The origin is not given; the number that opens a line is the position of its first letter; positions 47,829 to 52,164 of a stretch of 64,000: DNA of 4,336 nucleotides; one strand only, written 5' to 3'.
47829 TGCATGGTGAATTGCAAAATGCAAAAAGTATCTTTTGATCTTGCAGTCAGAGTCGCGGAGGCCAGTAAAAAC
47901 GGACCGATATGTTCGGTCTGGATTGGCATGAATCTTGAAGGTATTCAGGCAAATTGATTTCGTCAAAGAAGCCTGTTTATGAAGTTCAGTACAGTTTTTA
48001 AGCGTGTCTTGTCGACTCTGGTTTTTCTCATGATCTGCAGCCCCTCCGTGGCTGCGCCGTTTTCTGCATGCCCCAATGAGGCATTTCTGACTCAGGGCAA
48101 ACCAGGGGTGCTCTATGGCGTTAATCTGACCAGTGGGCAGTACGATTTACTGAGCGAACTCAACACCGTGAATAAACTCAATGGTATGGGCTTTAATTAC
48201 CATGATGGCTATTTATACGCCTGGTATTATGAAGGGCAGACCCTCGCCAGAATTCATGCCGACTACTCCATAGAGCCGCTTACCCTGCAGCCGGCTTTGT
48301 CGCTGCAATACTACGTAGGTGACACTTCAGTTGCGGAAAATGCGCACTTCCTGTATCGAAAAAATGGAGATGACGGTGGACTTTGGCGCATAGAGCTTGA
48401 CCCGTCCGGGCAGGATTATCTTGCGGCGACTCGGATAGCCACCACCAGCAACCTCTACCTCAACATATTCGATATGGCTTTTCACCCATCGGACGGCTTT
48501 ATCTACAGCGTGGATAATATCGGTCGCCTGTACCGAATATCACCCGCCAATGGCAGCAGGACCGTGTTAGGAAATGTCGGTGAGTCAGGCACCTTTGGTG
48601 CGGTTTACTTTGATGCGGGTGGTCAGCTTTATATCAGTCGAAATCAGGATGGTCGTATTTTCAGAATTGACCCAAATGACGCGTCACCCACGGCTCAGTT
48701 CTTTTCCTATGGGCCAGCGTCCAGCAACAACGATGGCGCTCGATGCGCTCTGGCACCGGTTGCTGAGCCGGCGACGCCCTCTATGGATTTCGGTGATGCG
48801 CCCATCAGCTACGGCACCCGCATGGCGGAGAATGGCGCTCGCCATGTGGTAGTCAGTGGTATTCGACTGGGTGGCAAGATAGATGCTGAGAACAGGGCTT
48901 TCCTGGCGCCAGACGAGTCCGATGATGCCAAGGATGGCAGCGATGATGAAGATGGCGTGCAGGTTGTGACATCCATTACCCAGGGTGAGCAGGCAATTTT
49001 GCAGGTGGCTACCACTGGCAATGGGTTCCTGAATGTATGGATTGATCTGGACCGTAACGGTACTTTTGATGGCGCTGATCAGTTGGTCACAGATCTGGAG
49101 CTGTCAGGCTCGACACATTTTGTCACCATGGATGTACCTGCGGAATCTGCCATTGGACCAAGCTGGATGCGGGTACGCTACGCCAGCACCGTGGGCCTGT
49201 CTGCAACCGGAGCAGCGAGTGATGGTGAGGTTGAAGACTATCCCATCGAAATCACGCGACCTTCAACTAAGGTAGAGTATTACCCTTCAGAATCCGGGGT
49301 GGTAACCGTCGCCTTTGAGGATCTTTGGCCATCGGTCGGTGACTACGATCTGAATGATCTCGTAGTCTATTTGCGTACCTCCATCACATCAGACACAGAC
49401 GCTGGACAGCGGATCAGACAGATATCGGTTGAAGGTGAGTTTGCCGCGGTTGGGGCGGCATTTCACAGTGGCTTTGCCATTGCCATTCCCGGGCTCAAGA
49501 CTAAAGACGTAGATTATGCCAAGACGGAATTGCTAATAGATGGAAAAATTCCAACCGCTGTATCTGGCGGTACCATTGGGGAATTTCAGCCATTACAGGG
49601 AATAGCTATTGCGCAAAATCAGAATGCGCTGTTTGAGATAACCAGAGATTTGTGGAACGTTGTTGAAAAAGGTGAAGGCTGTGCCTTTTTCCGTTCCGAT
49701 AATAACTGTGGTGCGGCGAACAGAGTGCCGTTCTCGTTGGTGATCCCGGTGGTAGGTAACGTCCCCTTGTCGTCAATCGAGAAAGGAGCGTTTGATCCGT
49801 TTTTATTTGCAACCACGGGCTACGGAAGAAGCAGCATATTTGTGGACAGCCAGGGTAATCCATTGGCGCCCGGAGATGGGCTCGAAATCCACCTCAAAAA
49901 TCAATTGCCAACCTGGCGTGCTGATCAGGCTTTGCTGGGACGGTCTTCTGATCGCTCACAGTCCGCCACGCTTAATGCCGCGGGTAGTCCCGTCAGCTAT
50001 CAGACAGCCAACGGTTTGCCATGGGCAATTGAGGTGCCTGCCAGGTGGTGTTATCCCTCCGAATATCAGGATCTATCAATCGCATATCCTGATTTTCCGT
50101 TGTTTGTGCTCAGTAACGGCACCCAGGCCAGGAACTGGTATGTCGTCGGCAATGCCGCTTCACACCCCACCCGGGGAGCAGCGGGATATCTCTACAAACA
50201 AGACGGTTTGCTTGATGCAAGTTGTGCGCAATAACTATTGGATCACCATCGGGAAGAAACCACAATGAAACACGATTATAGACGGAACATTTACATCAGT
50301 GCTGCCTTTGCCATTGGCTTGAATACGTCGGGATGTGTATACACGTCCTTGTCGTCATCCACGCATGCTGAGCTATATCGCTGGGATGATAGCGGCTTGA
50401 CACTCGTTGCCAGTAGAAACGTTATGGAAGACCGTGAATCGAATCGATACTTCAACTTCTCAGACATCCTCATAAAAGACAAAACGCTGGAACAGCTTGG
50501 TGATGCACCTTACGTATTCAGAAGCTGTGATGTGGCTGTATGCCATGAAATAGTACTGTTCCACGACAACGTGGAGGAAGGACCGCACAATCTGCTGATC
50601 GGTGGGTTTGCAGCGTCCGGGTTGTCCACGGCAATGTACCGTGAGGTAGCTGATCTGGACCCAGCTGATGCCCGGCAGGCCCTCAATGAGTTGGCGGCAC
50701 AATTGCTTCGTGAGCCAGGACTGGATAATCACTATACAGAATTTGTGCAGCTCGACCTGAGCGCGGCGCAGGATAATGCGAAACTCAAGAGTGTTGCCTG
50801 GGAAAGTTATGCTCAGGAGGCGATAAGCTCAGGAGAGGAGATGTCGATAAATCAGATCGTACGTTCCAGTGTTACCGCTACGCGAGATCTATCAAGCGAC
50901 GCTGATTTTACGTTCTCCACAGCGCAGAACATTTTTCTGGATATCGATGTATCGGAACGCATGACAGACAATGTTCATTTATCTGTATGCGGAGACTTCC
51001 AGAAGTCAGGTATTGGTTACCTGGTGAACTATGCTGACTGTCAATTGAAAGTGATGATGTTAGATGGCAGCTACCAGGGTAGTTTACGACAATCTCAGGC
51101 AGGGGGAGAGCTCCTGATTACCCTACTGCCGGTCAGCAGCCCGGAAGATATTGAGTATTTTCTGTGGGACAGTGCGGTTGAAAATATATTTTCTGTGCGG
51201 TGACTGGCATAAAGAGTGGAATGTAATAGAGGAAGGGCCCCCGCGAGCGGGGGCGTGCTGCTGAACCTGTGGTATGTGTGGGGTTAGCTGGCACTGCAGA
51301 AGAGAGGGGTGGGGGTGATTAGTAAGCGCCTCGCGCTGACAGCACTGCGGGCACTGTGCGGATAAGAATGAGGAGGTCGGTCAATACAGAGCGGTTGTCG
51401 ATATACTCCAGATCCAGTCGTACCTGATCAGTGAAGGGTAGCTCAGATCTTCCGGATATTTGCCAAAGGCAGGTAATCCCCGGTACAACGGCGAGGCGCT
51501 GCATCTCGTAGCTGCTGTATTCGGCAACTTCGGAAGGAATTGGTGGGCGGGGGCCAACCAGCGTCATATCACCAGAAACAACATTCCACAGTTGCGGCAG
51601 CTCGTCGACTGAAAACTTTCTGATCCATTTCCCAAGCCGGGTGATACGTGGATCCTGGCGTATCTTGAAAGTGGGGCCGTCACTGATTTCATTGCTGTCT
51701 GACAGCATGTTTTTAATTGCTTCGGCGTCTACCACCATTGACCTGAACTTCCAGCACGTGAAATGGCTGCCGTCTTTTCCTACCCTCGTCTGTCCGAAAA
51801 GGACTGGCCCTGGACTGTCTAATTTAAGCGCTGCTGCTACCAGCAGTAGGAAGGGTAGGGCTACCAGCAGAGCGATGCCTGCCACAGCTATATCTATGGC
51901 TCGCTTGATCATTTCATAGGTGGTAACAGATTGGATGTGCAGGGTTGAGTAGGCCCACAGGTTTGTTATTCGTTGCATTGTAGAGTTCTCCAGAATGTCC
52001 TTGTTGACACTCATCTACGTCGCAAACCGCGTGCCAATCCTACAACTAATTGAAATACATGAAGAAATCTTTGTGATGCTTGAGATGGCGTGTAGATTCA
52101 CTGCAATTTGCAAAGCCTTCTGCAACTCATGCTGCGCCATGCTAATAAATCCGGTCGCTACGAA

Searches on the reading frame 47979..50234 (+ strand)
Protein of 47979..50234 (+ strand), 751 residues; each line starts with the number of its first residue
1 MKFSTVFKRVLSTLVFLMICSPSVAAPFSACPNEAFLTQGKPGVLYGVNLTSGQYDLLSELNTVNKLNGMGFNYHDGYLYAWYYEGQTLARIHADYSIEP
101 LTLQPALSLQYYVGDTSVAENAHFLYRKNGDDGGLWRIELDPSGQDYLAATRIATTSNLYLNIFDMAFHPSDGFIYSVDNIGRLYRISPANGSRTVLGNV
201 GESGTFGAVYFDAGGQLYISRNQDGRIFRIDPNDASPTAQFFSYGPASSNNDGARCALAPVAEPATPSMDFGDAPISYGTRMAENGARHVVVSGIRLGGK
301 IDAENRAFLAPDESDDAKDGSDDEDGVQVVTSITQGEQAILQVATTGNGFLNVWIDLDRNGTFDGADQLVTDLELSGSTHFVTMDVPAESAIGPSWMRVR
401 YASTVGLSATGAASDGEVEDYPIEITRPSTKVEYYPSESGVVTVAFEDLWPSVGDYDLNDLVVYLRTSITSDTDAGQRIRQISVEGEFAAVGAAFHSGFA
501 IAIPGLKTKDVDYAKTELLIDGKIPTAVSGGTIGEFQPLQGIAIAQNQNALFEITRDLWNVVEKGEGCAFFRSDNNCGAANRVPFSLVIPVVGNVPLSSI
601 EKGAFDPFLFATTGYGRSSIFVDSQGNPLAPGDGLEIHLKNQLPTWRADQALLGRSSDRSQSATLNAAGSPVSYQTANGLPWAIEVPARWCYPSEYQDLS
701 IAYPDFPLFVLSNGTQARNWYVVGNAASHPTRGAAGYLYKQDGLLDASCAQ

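Call 7: search_protein_families(library=pfam, proteins=[window:47979-50234:+])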
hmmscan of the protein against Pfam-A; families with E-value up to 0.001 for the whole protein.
window:47979-50234:+ (751 aa): 4 families
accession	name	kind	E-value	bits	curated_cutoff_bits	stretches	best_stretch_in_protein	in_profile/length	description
PF16130.10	DUF4842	-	1.9e-41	143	22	1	478-721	2-208/208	Domain of unknown function (DUF4842)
PF21959.2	DUF6923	-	4e-26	92.7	27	1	36-257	1-233/234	Repeat of unknown function (DUF6923)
PF20009.4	GEVED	-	1.3e-16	61.6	24.4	1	351-423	2-77/78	GEVED domain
PF14339.12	DUF4394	-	0.0006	19.7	29.6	0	162-205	27-70/230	Domain of unknown function (DUF4394)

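Call 8: search_protein_families(library=ncbifam, proteins=[window:47979-50234:+])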
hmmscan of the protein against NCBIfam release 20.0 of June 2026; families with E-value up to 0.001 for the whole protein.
window:47979-50234:+ (751 aa): 2 families
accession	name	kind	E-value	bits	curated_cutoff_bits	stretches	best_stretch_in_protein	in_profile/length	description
TIGR04456.1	LruC_dom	domain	1.3e-56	192.5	36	1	443-721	2-242/243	LruC domain-containing protein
NF047971.1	ThermolysLepto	equivalog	4e-06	25.3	1350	1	352-426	692-772/776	M4 family metalopeptidase thermolysin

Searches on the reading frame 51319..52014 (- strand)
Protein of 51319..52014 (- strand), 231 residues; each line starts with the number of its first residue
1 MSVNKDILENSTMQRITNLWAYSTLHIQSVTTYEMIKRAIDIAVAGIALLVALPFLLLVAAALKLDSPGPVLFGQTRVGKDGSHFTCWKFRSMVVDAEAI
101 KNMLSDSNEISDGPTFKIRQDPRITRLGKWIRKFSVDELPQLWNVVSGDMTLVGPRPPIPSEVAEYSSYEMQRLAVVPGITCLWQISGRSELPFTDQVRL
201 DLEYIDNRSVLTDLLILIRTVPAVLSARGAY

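Call 7: search_protein_families(library=pfam, proteins=[window:51319-52014:-])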
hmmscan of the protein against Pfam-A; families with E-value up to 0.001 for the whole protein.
window:51319-52014:- (231 aa): 1 family
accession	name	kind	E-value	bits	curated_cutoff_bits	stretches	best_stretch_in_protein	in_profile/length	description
PF02397.22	Bac_transf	-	9.8e-66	221.1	27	1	37-225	1-178/179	Bacterial sugar transferase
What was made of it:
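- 51319..51978 (-): Small polyprenyl-phosphate sugar-phosphate transferase (Bac_transf), 219 aa, start revised to ATG 51978. Pfam PF02397, E 1e-65 (call 7).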

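Call 8: search_protein_families(library=ncbifam, proteins=[window:51319-52014:-])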
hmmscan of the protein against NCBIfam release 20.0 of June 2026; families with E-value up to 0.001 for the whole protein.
window:51319-52014:- (231 aa): 10 families
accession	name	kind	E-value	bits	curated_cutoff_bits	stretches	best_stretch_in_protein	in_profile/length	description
TIGR03025.1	EPS_sugtrans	subfamily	1.3e-88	298.2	295.55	1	5-231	226-445/445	exopolysaccharide biosynthesis polyprenyl glycosylphosphotransferase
TIGR03022.1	WbaP_sugtrans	subfamily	4.5e-75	253.7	403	1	32-231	254-456/456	undecaprenyl-phosphate galactose phosphotransferase WbaP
NF041877.1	EPS_EpsZ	equivalog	1e-74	251.9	800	1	35-230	264-458/459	exopolysaccharide biosynthesis polyisoprenyl-phosphate hexose-1-phosphate transferase EpsZ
TIGR03023.1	WcaJ_sugtrans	equivalog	4.5e-70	237.2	410.75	1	10-231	236-453/453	undecaprenyl-phosphate glucose phosphotransferase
NF052601.1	undeca_RfbP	equivalog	1.1e-63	214.7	330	1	23-230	32-243/244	undecaprenyl-phosphate galactose phosphotransferase family protein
TIGR03013.1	EpsB_2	subfamily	1.3e-50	172.8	393.35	1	28-230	246-442/443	TIGR03013 family XrtA/PEP-CTERM system glycosyltransferase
NF011751.0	PRK15204.1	equivalog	8.2e-46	156.6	907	1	33-231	276-476/476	undecaprenyl-phosphate galactose phosphotransferase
NF050817.1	PolSacchBiosHfsE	equivalog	9.7e-44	149.8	750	1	5-229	240-464/467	polysaccharide biosynthesis protein HfsE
NF007518.0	PRK10124.1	equivalog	6.6e-38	130.6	684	1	33-226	270-459/464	undecaprenyl-phosphate glucose phosphotransferase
NF045514.1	glycotran_HepC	equivalog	1.6e-25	89.7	140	1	25-157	105-211/220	heterocyst development glycosyltransferase HepC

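Call 12: find_encoding_contigs(protein=window:51319-52014:-, flank=10000, max_places=10)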
Protein window:51319-52014:- (231 aa): no gene with exactly this product is on record in the collection.
